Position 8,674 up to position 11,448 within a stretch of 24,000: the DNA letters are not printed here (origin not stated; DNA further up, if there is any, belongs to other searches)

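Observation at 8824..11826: Candidate undescribed two-gene defence module: SieB-like 2-TM protein + HD / Hsp90-like GHKL ATPase, bracketed by MITE copies next to Hachiman and Kiwa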

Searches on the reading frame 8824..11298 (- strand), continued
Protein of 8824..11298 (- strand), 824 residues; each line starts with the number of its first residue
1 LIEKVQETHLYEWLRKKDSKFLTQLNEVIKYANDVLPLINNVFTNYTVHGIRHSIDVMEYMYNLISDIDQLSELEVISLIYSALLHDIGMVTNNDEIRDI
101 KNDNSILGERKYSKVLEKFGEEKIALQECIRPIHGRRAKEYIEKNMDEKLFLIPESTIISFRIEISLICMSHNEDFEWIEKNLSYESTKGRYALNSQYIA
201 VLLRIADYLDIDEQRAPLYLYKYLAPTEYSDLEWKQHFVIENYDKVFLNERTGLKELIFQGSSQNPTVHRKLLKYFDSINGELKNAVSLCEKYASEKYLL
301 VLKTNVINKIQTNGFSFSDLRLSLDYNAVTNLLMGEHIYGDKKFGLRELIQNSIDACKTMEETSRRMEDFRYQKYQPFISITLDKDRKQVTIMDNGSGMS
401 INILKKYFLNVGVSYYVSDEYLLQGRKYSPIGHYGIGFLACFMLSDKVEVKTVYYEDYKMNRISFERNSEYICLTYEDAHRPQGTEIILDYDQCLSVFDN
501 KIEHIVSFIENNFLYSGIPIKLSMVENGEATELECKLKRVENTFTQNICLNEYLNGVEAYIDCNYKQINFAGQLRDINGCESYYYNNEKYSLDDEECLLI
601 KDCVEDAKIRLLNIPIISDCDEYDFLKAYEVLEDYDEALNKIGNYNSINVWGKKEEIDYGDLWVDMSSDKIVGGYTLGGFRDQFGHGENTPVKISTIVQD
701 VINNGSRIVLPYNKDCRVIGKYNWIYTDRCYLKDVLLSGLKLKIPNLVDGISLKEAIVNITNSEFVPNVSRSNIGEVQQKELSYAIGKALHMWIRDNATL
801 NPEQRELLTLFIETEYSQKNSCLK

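Call 21: find_encoding_contigs(protein=P0067, flank=10000, max_places=3)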
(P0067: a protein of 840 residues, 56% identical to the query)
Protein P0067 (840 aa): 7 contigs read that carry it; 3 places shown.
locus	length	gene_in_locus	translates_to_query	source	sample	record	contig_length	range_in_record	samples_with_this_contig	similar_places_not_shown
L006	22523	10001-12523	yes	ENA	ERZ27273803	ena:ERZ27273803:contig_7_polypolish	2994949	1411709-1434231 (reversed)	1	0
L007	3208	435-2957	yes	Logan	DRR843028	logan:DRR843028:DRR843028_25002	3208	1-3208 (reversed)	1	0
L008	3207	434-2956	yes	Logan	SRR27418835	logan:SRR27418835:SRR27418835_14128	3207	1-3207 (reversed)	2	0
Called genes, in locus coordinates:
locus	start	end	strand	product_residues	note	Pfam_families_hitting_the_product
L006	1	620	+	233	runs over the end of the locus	PF25087:GMPPB_C (faint), PF25084:LbH_EIF2B (faint), PF00132:Hexapep, PF14602:Hexapep_2 (weak)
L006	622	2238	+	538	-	PF02348:CTP_transf_3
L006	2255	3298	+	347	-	PF03102:NeuB, PF08666:SAF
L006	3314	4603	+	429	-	PF16254:DUF4910, PF09940:DUF2172, PF16221:HTH_47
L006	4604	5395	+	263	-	PF02522:Antibiotic_NAT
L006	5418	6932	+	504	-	PF00501:AMP-binding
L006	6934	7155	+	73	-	PF00550:PP-binding (weak)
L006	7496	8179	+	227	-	PF05598:DUF772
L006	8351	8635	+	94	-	PF01527:HTH_Tnp_1 (weak), PF13518:HTH_28 (weak)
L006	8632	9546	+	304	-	PF13276:HTH_21, PF00665:rve, PF13683:rve_3, PF13333:rve_2 (weak)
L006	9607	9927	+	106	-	-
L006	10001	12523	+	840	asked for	PF24391:HD-CE, PF13589:HATPase_c_3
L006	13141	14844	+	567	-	PF09820:AAA-ATPase_like, PF08011:PDDEXK_9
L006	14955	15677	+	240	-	PF19567:CpsB_CapC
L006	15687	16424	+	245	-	PF02706:Wzz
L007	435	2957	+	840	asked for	PF24391:HD-CE, PF13589:HATPase_c_3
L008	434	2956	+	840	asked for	PF24391:HD-CE, PF13589:HATPase_c_3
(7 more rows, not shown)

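Call 26: find_related_loci(query=A1, collection=genome_contigs, flank=8000)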
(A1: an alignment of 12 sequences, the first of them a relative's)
Query A1 (824 aa) in genome_contigs; peptide patterns used: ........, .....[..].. (x = any residue, [..] = any of these).
147 stretches matched a pattern; 40 encode a relative of the query (tblastn E <= 1e-3); 39 distinct loci.
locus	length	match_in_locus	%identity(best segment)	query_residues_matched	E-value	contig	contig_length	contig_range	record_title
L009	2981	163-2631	70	1-824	0e+0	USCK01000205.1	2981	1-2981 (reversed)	uncultured bacterium isolate UMGS1585 genome assembly, contig: NODE_3944_length_2981_cov_2.60014, whole genome shotgun s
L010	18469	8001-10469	69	1-824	0e+0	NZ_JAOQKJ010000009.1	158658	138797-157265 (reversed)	Suilimivivens aceti strain Sanger_18 .13414_6_68.9, whole genome shotgun sequence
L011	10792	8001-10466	69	2-824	0e+0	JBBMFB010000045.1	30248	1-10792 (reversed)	Waltera hominis strain CLA-AA-H183 CLAAAH183_contig_45_length_30248, whole genome shotgun sequence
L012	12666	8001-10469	67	1-824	0e+0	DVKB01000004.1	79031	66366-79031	MAG TPA_asm: Candidatus Scatomonas merdigallinarum isolate CHK191-20366 CHK191__C24795_L79031_ERR3414586, whole genome s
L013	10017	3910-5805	76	1-632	0e+0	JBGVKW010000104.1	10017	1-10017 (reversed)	MAG: Agathobacter sp. isolate fecal_MAG_296 fecal_MAG_296_contig_0104, whole genome shotgun sequence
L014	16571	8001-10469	70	1-824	0e+0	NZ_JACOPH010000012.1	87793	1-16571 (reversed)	Roseburia zhanii strain BX1005 DNA.677_ctg0012, whole genome shotgun sequence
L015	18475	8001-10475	55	1-824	0e+0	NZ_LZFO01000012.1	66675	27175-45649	Clostridium acetireducens DSM 10703 CLAC_contig000012, whole genome shotgun sequence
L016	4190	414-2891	54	1-824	0e+0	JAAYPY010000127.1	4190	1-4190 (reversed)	MAG: Tissierellia bacterium isolate AS22ysBPME_296 74188_AS22, whole genome shotgun sequence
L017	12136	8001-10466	52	1-819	0e+0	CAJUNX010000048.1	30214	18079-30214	MAG TPA_asm: uncultured Roseburia sp. isolate MGBC161823 genome assembly, contig: MGBC161823.48, whole genome shotgun se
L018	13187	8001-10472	52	3-821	0e+0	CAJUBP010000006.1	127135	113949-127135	MAG TPA_asm: uncultured Lachnospiraceae bacterium isolate MGBC123049 genome assembly, contig: MGBC123049.6, whole genome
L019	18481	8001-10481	52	1-823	0e+0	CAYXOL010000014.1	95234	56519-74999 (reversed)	MAG TPA_asm: uncultured Clostridium sp. isolate binchicken_co135_7 genome assembly, contig: NODE_510_length_95234_cov_9.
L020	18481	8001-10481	52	1-824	0e+0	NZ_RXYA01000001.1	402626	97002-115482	Acetobacterium paludosum strain DSM 8237 NODE_1_length_402626_cov_44.0131, whole genome shotgun sequence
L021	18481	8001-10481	51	1-824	0e+0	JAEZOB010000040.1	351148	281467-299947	MAG: Bacillota bacterium isolate OH_CFB_176 k127_1769174, whole genome shotgun sequence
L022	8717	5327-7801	50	2-824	0e+0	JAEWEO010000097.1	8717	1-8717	MAG: Bacillota bacterium isolate OH_PBlB_147 k127_921623, whole genome shotgun sequence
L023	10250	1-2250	52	73-819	0e+0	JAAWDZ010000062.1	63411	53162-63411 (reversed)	MAG: Eubacterium sp. isolate ABMPRH_322_1 k141_1202316, whole genome shotgun sequence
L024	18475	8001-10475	54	1-823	0e+0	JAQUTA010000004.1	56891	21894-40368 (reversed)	MAG: Lutispora sp. isolate STD2_109 NODE_1870_length_56891_cov_5.473046_Sandtown_D2, whole genome shotgun sequence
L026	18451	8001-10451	45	5-820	0e+0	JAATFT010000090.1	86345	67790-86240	MAG: Clostridiales bacterium isolate bin_249 k141_7917147, whole genome shotgun sequence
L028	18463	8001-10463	46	5-824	0e+0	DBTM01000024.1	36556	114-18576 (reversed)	MAG TPA_asm: Clostridiales bacterium UBA1316 UBA1316_contig_11549, whole genome shotgun sequence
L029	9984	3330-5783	46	5-823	0e+0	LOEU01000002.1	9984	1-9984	MAG: bacterium BRH_c32 isolate BRH_c32 BRHa_1000760, whole genome shotgun sequence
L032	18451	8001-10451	44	5-823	0e+0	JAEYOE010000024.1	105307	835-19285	MAG: Bacillota bacterium isolate OH_CBB_13 k127_1188125, whole genome shotgun sequence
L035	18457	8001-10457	45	5-823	0e+0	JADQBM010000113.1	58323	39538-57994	MAG: Clostridia bacterium isolate Soudan_22 NODE_261_length_58323_cov_8.804301, whole genome shotgun sequence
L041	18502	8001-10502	35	2-818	8e-136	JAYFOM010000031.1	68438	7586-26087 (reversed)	MAG: Erysipelotrichaceae bacterium isolate 7C_38 c_7C_000000061536, whole genome shotgun sequence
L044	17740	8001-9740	37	4-569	2e-114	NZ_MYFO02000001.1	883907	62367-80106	Paenibacillus athensensis strain MEC069 scaffold_0, whole genome shotgun sequence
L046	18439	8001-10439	41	12-824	1e-123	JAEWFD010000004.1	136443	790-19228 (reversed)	MAG: Bacillota bacterium isolate OH_PBlB_170 k127_298921, whole genome shotgun sequence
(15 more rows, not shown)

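Call 28: search_protein_representatives(protein=window:8824-11298:-)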
Query: 824 residues. Proteins with E-value up to 0.001 (for the whole library): 6657; up to 1e-10: 3430; up to 1e-30: 809. The best 150 are listed.
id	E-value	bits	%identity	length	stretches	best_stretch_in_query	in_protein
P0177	9.0e-252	854.2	50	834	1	4-823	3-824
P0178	4.2e-223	759.4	67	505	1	320-824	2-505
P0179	2.6e-200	684.0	44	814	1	1-821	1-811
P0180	1.3e-195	668.4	45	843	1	7-821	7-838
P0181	2.5e-194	664.2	41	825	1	1-822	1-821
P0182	2.1e-192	657.8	43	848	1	5-821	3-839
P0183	6.0e-180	616.6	42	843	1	6-823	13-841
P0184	1.1e-176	605.8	43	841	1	4-821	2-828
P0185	1.8e-173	595.2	53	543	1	1-526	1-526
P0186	2.4e-169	581.5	43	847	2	15-651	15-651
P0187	4.6e-169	580.6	40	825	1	3-824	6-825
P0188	6.8e-165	566.8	39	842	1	3-823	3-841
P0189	2.2e-160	551.9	42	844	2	5-577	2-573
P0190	6.6e-157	540.4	39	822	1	4-822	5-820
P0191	2.1e-152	525.5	44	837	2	5-564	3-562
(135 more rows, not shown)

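Call 31: search_protein_families(library=pfam, proteins=[L028:5517-7946:+, L021:5746-7944:+, L032:5002-7806:+, L010:6924-7880:+, L011:6756-7973:+, L012:6712-7998:+, L013:2305-3744:+, L019:6206-7762:+, L020:10530-12725:+, L024:7312-7926:+], max_evalue=0.001)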
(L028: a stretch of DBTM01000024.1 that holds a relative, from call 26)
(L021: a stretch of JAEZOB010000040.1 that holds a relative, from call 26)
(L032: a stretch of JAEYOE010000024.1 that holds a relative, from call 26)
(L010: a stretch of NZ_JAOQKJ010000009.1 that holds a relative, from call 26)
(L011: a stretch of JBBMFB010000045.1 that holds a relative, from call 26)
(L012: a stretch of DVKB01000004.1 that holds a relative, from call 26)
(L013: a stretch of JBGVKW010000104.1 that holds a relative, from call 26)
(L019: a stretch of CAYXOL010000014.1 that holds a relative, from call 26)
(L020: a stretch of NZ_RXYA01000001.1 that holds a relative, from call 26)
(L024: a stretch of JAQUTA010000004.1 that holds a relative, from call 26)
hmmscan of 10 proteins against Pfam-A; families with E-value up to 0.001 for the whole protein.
L028:5517-7946:+ (809 aa): 8 families
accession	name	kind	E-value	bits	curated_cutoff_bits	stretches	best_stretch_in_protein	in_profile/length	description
PF02463.25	SMC_N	-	1.2e-18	67.8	40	1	3-609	2-204/220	RecF/RecN/SMC N terminal domain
PF13304.12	AAA_21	-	1.1e-11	45.8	27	2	476-604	178-300/304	AAA domain, putative AbiEii toxin, Type IV TA system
PF13175.12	AAA_15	-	1.6e-10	41.6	32.1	1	1-602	1-369/374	AAA ATPase domain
PF13476.12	AAA_23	-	2.3e-10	41.9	27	1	6-340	2-191/201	AAA domain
PF13555.12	AAA_29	-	5.3e-06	26.5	27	1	10-50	11-49/61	P-loop containing region of AAA domain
PF01920.25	Prefoldin_2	-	0.00039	20.8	27.6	1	261-359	3-102/106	Prefoldin subunit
PF13191.12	AAA_16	-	0.00043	21.2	32.6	0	23-48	24-49/167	AAA ATPase domain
PF13514.12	AAA_27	-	0.00052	20.1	22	0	1-48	1-51/206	AAA domain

L021:5746-7944:+ (732 aa): 2 families
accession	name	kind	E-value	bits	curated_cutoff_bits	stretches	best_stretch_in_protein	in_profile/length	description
PF10593.14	Z1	-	2.5e-25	89.8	25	1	307-516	3-206/228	Z1 domain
PF04851.21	ResIII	-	6.8e-05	23.3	22.5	1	41-176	20-138/164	Type III restriction enzyme, res subunit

L032:5002-7806:+ (934 aa): 4 families
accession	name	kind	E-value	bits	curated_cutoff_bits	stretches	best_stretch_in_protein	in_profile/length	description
PF13306.12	LRR_5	-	1.7e-50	170.6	27.7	4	269-371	11-113/127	BspA type Leucine rich repeat region (6 copies)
PF02368.24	Big_2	-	7.1e-45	151.3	22.8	4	770-843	2-75/79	Bacterial Ig-like domain (group 2)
PF22359.2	Big-like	-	1.9e-10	41.3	27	0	888-933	2-46/48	Bacterial Ig-like domain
PF20578.4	aBig_2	-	0.00059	20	27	0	538-577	29-70/89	Atrophied bacterial Ig domain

L010:6924-7880:+ (318 aa): 1 family
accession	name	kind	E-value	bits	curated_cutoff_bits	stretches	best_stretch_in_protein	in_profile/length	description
PF12784.13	PDDEXK_2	-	3e-06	27.6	27.4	1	89-208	47-155/229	PD-(D/E)XK nuclease family transposase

L011:6756-7973:+ (405 aa): 0 families

L012:6712-7998:+ (428 aa): 2 families
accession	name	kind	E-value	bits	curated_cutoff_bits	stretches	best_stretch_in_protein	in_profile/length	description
PF18739.6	HEPN_Apea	-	9e-27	94.6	24.4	1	248-383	1-135/136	Apea-like HEPN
PF18862.6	ApeA_NTD1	-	1.6e-18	67.7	25.5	1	3-179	56-228/271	ApeA N-terminal domain 1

L013:2305-3744:+ (479 aa): 3 families
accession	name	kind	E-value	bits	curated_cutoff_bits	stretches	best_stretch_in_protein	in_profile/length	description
PF04326.19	SLFN_AlbA_2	-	1.4e-17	64.8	25.3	1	14-125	1-114/118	Schlafen, AlbA_2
PF21247.3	Fic-like_C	-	2.6e-09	37.3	27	1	418-475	3-61/64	Filamentation induced by cAMP protein Fic-like, C-terminal domain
PF13749.12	HATPase_c_4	-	0.0009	19.6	26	0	330-382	32-84/89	Putative ATP-dependent DNA helicase recG C-terminal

L019:6206-7762:+ (518 aa): 0 families

L020:10530-12725:+ (731 aa): 1 family
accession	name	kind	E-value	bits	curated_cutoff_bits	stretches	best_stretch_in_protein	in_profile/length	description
PF02463.25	SMC_N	-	4e-05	23.6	40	1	173-489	135-205/220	RecF/RecN/SMC N terminal domain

L024:7312-7926:+ (204 aa): 0 families

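Call 32: find_encoding_contigs(protein=P0002, flank=8000, max_places=2)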
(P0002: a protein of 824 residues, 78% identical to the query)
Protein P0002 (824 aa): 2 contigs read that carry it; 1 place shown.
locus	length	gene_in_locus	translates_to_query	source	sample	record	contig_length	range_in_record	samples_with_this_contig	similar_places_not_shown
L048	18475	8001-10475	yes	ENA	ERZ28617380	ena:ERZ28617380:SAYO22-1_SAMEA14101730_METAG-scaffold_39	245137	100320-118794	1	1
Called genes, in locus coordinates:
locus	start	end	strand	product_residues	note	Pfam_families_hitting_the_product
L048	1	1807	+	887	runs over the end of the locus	PF01443:Viral_helicase1 (faint), PF09848:SLFN-g3_helicase (faint), PF13086:AAA_11, PF13245:AAA_19 (weak), PF13604:AAA_30 (faint), PF13087:AAA_12, PF10881:DUF2726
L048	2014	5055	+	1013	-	PF04313:HSDR_N, PF04851:ResIII, PF18766:SWI2_SNF2, PF22679:T1R_D3-like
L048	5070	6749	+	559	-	PF02384:N6_Mtase, PF07669:Eco57I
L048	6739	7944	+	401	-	PF01420:Methylase_S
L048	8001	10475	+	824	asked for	PF01966:HD (faint), PF24391:HD-CE, PF13589:HATPase_c_3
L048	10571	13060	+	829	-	PF00270:DEAD, PF04851:ResIII, PF13307:Helicase_C_2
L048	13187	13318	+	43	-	-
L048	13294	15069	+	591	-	PF03235:GmrSD_N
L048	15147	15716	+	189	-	-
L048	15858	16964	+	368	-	PF13395:HNH_4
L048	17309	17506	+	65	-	-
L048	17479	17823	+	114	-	-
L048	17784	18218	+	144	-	-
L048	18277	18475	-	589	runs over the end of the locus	PF20446:ABC_N, PF09818:ABC_ATPase, PF21117:MRB1590_C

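Call 33: find_encoding_contigs(protein=P0003, flank=8000, max_places=2)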
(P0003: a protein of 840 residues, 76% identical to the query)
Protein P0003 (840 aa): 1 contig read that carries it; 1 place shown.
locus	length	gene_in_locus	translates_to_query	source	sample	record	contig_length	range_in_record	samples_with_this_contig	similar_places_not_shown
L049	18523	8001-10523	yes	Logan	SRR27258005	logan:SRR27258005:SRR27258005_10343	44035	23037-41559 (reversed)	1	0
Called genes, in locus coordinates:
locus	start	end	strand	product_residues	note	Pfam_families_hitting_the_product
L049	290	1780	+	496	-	PF12229:PG_binding_4 (weak), PF03734:YkuD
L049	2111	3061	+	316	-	PF04204:HTS, PF00117:GATase (weak)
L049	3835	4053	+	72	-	PF13443:HTH_26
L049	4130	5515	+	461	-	PF03235:GmrSD_N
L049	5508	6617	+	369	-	PF13175:AAA_15, PF13304:AAA_21, PF13175:AAA_15, PF12476:DUF3696 (weak)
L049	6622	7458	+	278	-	-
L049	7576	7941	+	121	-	-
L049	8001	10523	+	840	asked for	PF24391:HD-CE, PF13589:HATPase_c_3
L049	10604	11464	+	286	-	-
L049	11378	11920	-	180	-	-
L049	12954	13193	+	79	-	-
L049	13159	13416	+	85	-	PF13302:Acetyltransf_3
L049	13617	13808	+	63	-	-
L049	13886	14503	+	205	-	PF13175:AAA_15, PF13304:AAA_21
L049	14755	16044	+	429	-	-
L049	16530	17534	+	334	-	PF01497:Peripla_BP_2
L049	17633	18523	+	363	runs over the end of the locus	PF01032:FecCD, PF00950:ABC-3 (weak)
